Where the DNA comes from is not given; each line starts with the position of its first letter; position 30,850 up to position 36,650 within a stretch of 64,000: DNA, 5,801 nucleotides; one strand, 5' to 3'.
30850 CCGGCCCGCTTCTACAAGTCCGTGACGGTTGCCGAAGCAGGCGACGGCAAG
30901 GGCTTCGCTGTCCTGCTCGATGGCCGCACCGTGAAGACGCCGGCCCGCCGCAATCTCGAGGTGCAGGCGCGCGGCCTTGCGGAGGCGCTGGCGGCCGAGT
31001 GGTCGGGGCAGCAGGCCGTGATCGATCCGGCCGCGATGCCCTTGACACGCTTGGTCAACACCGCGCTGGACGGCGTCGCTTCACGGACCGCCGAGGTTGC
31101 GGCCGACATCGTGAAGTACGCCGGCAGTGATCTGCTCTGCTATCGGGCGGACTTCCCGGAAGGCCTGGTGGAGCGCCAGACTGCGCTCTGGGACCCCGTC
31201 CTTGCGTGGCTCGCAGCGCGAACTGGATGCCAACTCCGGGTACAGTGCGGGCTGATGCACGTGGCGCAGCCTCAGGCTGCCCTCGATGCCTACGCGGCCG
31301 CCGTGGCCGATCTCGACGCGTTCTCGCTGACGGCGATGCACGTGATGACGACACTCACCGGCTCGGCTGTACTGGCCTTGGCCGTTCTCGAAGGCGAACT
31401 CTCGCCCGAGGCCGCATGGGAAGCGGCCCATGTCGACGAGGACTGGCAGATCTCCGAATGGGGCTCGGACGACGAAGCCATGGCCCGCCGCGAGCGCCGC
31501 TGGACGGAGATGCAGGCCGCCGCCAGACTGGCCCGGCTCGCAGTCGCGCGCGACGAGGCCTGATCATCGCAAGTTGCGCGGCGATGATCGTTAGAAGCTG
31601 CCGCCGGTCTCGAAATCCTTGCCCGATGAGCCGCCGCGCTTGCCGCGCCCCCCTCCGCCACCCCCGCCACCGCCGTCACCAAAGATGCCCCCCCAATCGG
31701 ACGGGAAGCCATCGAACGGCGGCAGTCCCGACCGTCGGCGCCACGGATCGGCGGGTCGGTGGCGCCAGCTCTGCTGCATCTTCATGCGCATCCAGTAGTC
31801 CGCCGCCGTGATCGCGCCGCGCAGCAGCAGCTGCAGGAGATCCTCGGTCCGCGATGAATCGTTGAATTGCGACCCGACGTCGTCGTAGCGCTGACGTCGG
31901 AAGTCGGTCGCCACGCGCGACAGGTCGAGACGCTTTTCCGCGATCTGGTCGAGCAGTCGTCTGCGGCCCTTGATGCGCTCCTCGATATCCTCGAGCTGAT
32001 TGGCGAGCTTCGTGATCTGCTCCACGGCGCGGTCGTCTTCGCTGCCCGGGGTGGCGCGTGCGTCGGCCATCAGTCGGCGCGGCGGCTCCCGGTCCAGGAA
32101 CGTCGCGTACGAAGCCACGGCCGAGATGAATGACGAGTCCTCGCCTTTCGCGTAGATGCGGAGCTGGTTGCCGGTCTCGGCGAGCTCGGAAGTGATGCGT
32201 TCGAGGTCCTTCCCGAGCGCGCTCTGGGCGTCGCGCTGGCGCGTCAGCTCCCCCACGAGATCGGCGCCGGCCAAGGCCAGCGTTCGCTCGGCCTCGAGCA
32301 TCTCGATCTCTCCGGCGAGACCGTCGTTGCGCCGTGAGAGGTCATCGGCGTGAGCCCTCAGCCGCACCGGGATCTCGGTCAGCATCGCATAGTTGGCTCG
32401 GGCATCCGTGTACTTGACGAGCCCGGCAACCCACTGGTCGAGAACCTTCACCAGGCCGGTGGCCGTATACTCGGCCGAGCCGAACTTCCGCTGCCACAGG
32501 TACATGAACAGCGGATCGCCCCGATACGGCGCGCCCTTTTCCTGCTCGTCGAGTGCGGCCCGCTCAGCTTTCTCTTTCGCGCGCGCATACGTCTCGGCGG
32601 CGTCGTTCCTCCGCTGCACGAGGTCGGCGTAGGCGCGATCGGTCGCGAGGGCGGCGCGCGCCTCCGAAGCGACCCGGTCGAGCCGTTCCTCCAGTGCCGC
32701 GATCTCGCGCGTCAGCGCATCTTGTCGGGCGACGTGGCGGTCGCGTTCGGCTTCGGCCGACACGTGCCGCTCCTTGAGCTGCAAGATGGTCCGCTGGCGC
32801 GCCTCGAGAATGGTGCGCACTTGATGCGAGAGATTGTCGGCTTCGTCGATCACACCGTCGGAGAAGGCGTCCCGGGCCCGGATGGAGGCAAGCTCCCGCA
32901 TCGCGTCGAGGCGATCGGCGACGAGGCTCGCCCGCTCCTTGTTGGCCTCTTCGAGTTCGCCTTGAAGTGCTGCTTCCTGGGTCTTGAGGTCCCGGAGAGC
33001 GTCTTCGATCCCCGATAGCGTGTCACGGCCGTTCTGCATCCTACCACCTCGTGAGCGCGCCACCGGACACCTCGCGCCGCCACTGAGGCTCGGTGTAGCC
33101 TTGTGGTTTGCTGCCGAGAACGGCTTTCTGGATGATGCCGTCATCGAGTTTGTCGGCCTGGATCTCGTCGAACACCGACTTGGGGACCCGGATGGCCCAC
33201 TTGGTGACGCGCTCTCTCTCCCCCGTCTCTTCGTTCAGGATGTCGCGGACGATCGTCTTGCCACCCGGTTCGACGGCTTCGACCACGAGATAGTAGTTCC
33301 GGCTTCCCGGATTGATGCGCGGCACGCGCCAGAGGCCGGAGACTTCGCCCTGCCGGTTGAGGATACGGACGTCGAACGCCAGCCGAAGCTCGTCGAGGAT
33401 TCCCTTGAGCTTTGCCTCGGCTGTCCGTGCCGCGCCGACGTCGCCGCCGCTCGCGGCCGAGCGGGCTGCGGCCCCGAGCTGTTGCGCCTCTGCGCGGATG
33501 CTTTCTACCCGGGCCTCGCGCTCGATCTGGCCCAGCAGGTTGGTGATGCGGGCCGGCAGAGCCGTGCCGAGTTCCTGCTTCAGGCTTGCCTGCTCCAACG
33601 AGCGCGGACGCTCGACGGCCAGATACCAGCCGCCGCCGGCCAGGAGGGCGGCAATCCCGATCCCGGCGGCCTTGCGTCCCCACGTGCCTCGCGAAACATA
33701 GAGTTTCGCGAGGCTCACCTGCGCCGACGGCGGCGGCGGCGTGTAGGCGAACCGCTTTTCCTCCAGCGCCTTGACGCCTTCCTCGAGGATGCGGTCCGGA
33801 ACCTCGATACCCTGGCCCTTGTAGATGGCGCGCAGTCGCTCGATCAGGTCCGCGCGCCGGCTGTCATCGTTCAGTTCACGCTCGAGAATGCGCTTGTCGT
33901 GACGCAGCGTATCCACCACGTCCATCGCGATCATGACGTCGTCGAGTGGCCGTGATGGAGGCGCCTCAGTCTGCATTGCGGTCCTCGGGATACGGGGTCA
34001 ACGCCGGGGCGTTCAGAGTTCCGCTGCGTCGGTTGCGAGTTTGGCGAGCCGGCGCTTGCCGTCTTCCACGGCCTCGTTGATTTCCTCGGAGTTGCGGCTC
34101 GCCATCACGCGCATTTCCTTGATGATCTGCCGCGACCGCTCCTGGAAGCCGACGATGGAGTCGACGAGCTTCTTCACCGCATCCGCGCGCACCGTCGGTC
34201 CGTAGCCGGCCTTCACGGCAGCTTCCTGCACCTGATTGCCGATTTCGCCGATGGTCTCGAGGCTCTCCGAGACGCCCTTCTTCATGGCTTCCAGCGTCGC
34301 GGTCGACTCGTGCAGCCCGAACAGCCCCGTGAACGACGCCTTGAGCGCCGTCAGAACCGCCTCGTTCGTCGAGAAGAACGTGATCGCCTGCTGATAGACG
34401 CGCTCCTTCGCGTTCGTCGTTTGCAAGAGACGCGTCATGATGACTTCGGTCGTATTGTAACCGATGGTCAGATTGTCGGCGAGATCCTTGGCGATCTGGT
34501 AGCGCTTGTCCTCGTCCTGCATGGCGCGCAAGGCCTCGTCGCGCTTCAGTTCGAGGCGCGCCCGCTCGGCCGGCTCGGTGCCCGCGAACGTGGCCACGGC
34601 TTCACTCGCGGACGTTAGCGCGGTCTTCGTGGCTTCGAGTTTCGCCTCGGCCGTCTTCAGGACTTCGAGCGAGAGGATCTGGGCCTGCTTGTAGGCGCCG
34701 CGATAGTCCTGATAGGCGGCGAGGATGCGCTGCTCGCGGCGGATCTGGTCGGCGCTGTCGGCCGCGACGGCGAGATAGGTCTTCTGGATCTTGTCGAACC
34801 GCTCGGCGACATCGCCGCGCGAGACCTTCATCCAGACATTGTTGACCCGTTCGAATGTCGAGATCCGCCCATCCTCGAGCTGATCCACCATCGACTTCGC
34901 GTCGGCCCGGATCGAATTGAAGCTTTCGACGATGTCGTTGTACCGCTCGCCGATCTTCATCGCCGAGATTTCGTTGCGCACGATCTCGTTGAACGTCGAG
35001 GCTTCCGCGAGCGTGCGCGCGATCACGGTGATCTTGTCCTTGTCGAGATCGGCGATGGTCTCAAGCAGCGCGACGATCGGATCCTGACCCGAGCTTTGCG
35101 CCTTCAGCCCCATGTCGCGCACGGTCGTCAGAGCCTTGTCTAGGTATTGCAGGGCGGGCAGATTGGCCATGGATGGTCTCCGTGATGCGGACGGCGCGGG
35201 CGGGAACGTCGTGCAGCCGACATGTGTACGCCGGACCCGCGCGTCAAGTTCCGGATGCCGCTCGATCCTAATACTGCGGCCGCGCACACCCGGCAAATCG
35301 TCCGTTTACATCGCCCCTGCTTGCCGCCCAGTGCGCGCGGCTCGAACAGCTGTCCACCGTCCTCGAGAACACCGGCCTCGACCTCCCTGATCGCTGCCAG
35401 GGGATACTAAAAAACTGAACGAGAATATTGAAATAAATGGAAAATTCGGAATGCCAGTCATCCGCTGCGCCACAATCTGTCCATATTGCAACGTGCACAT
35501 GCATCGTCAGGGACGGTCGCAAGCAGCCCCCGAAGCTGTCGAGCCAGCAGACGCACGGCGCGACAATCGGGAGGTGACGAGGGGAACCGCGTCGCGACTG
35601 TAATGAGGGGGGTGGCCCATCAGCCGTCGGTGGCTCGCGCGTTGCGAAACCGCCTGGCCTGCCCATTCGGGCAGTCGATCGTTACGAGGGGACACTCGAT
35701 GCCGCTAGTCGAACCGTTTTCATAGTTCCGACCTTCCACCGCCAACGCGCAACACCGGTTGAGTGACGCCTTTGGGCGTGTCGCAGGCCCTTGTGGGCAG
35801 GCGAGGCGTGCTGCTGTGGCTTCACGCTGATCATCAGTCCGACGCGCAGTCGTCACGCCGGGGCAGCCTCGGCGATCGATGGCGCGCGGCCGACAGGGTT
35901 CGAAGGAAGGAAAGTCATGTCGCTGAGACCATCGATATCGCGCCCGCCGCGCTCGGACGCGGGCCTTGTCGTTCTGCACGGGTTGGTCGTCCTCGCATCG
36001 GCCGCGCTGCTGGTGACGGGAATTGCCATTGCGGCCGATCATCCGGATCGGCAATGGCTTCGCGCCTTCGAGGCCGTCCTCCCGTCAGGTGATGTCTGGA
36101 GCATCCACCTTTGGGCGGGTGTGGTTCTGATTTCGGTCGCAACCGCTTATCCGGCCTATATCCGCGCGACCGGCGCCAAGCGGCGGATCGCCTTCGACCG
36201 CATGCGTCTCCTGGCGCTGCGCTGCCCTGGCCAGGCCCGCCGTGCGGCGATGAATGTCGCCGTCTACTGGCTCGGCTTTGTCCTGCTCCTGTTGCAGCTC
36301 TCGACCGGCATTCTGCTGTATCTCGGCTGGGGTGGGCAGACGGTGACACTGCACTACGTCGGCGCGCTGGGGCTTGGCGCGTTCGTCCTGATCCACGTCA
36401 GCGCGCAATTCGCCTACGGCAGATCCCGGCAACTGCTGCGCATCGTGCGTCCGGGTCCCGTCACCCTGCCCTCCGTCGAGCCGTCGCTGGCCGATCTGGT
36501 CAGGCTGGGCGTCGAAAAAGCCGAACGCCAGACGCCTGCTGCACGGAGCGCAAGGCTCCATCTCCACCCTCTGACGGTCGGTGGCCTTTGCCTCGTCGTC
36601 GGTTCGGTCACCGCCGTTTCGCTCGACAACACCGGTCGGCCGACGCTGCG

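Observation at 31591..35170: Three-gene operon of uncharacterised helical proteins: TelA-like protein, single-pass membrane protein, coiled-coil protein with poly-Gly tail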

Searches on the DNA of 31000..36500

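Call 85: search_rna_families(source=window, start=31000, end=36500, threshold=evalue, max_evalue=1)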
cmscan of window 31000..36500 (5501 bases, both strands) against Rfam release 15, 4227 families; matches with E-value up to 1: 0.
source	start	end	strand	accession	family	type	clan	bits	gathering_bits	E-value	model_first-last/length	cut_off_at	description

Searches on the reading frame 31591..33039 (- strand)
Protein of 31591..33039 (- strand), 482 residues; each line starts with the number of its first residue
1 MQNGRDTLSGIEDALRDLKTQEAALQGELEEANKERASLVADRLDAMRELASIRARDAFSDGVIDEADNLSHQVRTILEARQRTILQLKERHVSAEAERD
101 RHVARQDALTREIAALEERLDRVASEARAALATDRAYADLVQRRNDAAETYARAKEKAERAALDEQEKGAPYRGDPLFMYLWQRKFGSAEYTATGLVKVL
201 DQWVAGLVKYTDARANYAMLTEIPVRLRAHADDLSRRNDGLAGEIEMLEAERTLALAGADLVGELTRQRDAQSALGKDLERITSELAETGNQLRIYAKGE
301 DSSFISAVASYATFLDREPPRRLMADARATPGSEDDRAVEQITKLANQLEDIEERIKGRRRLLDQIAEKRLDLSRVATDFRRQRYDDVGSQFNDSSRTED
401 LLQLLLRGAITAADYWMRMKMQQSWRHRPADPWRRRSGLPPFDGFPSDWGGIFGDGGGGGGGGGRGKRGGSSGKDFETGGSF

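Call 3: search_protein_families(library=pfam, proteins=[window:31591-33039:-], max_evalue=1)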
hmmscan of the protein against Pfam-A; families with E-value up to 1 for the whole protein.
window:31591-33039:- (482 aa): 2 families
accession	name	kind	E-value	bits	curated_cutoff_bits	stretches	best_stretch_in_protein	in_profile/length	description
PF12325.13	TMF_TATA_bd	-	0.039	14.5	29.1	1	8-79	14-85/115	TATA element modulatory factor 1 TATA binding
PF20648.2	DUF6809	-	0.22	12.8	27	0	12-62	27-74/85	Family of unknown function (DUF6809)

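Call 4: search_protein_families(library=ncbifam, proteins=[window:31591-33039:-], max_evalue=1)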
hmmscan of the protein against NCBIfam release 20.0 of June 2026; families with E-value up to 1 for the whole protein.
window:31591-33039:- (482 aa): 4 families
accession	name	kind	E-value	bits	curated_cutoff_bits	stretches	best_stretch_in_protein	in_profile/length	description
TIGR04523.1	Mplasa_alph_rch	subfamily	0.031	12.2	270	1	20-127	412-519/745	helix-rich protein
TIGR02169.1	SMC_prok_A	equivalog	0.2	9.3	729.4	1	12-168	329-478/1165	chromosome segregation protein SMC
TIGR02168.1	SMC_prok_B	equivalog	0.61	7.7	567.35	1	11-159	272-420/1181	chromosome segregation protein SMC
NF045487.1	ASRP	equivalog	0.85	8.1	300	0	228-396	316-484/593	archaea-specific SMC-related protein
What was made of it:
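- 31591..33039 (-): Gene C, 482 aa: coiled-coil protein of an unclassified family. No Pfam or NCBIfam family (calls 3, 4).
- On SMC-like ATPases (the JGI name for C is 'chromosome segregation ATPase'): NCBIfam SMC E 0.2-0.6, over coiled-coil parts only (call 4).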

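Call 5: search_protein_families(library=padloc, proteins=[window:31591-33039:-], max_evalue=1)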
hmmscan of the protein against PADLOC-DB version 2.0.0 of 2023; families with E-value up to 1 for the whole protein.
window:31591-33039:- (482 aa): 6 families
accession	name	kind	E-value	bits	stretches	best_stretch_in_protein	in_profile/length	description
PDLC02714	PbeC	-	0.00013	19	1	18-159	366-500/651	PbeC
PDLC03859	LmuB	-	0.00099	16.4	1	17-382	197-484/611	-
PDLC00006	DruC1|DruC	-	0.023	11.2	1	11-157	187-329/626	Unknown function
PDLC00550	JetC2|JetC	-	0.04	9.6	1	8-168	350-507/1355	DUF3584 domain; MukB-like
PDLC00582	JetC3|JetC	-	0.047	9.4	1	7-167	854-1017/1472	DUF3584 domain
PDLC00583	JetC3|JetC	-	0.63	5.7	0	260-375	813-927/1471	DUF3584 domain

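Call 8: search_solved_structures(query=window:31591-33039:-, max_evalue=10)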
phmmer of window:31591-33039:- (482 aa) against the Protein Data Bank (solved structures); distinct sequences matched with E-value up to 10: 13.
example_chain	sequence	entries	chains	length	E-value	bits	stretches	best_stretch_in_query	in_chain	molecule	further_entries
6tou_A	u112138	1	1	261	0.38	13.2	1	406-463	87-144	Single-chain Fv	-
9na8_C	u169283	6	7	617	0.54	12.7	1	233-315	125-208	AUGMIN subunit 3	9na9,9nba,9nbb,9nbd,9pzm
8ay1_A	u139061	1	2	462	1.4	11.4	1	445-475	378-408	GDP-fucose protein O-fucosyltransferase 2,Spondin-1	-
8jje_A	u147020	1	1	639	1.8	11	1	428-472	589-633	Angiotensin-converting enzyme 2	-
5mio_C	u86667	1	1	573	3.4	10.1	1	438-476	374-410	Kinesin-like protein KIF2C,KIF2C FUSED TO A DARPIN,KIF2C FUSED TO A DARPIN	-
8pmz_B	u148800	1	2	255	4.2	9.8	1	406-462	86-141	scFv_p61.15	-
8soz_C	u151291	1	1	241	4.4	9.7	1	449-471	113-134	602 single chain fragment variable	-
5c2b_H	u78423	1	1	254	4.5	9.7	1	435-470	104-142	scFv 3B4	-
8sow_C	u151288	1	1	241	5.3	9.5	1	449-471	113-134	F10 single chain fragment variable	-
5c6w_H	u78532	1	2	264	5.5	9.4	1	435-470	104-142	Protein IGHV1-69-2,Ig lambda chain V-II region NIG-84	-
2pk2_A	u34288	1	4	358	6.4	9.2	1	419-479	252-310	Cyclin-T1, Protein Tat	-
9d7y_A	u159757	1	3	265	7.7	8.9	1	425-469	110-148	scFv corresponding to human autoantibody b96.11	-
8v0d_B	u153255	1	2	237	7.9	8.9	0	444-477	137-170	Ubch5B-RING3 of MIB1 fusion protein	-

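Call 11: find_homologous_proteins(query=window:31591-33039:-)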
Query window:31591-33039:- (482 aa): 135 proteins with E <= 0.001 among 8000 candidates; the best 120 are listed.
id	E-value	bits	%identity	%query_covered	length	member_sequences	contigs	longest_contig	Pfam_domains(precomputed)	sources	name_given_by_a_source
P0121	0.0e+0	1036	100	100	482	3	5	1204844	-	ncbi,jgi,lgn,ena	jgi:hypothetical protein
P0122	1.6e-187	642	64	100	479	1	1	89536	-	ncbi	ncbi:MAG: hypothetical protein R3D44_15940 [Hyphomicrobiaceae bacterium]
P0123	6.0e-187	641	62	100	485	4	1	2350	-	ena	-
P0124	5.9e-186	637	63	100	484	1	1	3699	-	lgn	-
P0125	6.7e-186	637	61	100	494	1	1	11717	-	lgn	-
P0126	1.5e-184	633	60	91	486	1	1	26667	-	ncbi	-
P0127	5.9e-184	631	63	100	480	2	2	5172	-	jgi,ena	-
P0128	2.8e-183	628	62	100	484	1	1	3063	-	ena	-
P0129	4.0e-183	628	62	100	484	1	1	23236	-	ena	-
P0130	4.1e-183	628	63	100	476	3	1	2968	-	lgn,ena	-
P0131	6.7e-183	627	62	100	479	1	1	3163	PF10198.15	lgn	-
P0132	2.6e-182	625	61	100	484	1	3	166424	-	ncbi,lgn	ncbi:MAG: hypothetical protein AB7E81_24935 [Hyphomicrobiaceae bacterium]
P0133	3.1e-181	622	62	100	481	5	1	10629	-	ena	-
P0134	3.9e-180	618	62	92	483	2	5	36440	-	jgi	jgi:chromosome segregation ATPase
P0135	6.0e-180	617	62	100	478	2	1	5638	-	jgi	jgi:chromosome segregation ATPase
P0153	1.8e-168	580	57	91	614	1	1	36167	-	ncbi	ncbi:MAG: hypothetical protein R3D67_21825 [Hyphomicrobiaceae bacterium]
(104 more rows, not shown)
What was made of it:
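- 31591..33039 (-): 135 homologues found (call 11).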

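Call 78: search_protein_families(library=phrogs, proteins=[window:31591-33039:-], max_evalue=0.01)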
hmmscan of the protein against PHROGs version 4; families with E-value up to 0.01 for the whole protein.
window:31591-33039:- (482 aa): 0 families
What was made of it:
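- Tried and rejected: No family for any of the three (call 78).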

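Call 88: search_solved_structures(query=A4, max_evalue=1)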
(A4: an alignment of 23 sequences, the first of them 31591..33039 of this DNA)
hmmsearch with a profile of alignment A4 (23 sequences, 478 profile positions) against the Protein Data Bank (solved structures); distinct sequences matched with E-value up to 1: 19.
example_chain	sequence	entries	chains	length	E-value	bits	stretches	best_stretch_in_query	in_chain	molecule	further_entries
7zr2_A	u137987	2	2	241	0.0022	20.3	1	7-161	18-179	Spike protein S2',Chimeric protein mimic of SARS-CoV-2 Spike HR1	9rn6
9na8_C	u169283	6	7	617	0.0037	19.5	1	227-381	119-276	AUGMIN subunit 3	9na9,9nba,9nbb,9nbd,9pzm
8ek4_A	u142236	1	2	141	0.033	16.4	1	59-152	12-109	Ice-binding protein TIP-99a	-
8tzk_E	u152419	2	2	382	0.036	16.3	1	229-301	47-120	Peptidase M23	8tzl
9ugr_A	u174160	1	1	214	0.07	15.4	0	217-291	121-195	Syn-F4-Link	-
8a3k_UNK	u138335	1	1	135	0.08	15.1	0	239-352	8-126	sc-apCC-4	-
1aep_A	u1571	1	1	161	0.094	14.9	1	6-123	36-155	APOLIPOPHORIN III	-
6jfv_B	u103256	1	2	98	0.15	14.3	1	221-293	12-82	Keratin, type II cytoskeletal 5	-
6ds9_A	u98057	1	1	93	0.15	14.3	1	248-318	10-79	de novo designed three helix bundle GRa3D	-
3mxz_A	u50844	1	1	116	0.16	14.2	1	225-316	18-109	Tubulin-specific chaperone A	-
9y5f_B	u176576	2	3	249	0.18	14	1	69-132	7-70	sc-t-SNARE-5.s.8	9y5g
7wu7_6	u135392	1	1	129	0.26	13.5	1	262-372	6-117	Prefoldin subunit 6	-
6nr8_6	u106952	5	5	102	0.27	13.4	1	309-368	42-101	Prefoldin subunit 6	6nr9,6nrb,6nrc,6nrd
8oyv_A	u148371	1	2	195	0.36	13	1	65-154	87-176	De novo designed soluble Claudin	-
8h7c_A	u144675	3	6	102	0.36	13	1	217-292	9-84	De novo ferric enterobactin esterase Syn-F4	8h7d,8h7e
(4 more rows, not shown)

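Call 91: search_protein_families(library=pfam, proteins=[P0153], max_evalue=0.001)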
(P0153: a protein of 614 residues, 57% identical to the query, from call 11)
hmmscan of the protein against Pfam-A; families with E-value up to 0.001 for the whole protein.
P0153 (614 aa): 0 families
